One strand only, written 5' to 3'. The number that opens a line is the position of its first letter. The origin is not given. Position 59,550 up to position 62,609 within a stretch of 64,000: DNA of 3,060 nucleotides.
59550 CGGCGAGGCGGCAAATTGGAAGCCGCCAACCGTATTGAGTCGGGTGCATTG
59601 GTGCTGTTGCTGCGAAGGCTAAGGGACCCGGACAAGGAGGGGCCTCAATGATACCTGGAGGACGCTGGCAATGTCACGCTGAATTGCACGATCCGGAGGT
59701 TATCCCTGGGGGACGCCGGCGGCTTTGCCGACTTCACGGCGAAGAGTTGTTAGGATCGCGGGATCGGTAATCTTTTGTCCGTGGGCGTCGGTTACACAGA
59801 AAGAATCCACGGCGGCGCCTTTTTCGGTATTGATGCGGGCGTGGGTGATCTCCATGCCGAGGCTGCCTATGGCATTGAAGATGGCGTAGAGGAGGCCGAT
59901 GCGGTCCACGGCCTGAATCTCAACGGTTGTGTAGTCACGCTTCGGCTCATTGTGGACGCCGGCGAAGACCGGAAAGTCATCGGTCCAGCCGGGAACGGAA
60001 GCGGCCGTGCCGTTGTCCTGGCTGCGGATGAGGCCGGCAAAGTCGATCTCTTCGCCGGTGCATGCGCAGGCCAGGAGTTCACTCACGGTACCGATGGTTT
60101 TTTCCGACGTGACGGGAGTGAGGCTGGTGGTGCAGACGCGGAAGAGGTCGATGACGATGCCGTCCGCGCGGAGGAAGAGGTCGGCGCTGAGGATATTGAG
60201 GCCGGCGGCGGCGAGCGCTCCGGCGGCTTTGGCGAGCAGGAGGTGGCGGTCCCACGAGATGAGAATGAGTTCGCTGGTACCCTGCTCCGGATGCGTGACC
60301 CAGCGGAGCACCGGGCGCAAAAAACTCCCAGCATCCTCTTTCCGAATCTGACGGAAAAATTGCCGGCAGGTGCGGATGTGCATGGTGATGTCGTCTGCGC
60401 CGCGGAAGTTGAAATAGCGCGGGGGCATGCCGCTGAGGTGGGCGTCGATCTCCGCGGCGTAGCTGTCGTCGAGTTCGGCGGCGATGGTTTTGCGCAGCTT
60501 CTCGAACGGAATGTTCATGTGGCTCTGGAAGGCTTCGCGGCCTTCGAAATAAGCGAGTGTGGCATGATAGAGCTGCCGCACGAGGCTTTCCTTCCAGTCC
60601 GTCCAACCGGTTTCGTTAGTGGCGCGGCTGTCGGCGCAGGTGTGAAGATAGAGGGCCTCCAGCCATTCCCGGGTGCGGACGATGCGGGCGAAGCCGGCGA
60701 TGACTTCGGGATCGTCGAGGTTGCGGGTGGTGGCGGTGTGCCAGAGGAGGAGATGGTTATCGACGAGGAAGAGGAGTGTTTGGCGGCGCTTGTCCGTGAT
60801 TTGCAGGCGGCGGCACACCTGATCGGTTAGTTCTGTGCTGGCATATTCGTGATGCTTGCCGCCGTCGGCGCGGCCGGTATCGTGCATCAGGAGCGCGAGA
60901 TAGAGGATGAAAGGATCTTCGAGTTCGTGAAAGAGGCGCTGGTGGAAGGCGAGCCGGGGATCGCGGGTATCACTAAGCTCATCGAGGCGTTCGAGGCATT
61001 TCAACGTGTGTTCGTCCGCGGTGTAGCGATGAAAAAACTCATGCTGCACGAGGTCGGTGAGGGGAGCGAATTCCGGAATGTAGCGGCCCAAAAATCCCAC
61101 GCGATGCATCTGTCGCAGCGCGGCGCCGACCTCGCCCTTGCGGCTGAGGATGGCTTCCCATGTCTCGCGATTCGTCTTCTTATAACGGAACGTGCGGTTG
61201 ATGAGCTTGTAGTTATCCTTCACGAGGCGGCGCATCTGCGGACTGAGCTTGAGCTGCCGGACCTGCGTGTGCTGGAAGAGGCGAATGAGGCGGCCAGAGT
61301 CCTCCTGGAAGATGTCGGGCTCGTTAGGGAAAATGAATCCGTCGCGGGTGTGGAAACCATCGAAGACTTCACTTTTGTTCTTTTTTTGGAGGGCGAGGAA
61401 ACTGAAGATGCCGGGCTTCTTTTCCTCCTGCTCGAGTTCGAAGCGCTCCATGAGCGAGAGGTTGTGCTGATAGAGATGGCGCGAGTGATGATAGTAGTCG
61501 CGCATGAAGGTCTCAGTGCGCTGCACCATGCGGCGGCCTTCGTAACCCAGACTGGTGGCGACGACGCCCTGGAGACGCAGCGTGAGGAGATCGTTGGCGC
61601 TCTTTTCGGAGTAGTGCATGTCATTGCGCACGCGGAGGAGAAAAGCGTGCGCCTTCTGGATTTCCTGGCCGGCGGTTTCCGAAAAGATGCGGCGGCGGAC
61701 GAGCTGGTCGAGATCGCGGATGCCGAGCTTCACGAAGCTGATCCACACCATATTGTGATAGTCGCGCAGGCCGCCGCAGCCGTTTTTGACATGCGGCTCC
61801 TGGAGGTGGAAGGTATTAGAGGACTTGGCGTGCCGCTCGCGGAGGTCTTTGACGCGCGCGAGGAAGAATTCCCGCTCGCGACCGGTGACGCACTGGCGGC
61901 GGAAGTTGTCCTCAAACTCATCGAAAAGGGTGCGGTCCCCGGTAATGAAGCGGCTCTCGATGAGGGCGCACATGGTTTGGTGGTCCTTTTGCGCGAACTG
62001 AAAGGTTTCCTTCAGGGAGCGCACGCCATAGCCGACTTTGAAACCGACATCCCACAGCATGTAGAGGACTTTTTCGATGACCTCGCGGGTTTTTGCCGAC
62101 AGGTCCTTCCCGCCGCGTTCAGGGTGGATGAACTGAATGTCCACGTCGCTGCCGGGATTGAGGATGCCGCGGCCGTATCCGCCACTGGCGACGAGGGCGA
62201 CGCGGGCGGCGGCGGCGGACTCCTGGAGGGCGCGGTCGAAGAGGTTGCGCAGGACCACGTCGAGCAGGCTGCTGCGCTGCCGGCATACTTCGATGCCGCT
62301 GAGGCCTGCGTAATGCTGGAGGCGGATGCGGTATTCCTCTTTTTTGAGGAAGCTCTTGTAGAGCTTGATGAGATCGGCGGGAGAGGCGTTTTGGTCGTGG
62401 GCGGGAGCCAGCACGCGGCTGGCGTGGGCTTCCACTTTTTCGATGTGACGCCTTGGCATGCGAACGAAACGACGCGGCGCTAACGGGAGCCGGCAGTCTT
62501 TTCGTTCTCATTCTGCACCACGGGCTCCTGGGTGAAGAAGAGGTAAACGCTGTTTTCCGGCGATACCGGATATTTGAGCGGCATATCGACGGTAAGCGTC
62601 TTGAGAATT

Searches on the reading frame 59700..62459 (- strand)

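Call 81: search_protein_families(library=pfam, proteins=[window:59700-62459:-], max_evalue=0.0001)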
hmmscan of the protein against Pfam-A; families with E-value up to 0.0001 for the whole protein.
window:59700-62459:- (919 aa): 3 families
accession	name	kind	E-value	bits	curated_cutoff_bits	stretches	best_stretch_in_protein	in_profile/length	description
PF08335.16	GlnD_UR_UTase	-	2.5e-29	102.5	21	1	198-334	2-138/141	GlnD PII-uridylyltransferase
PF01842.31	ACT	-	2.3e-09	37.3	27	1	844-894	1-53/66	ACT domain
PF24931.1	ACT_ACR9_3rd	-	9.8e-06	26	27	1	837-907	6-77/98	ACR9-like, ACT-like domain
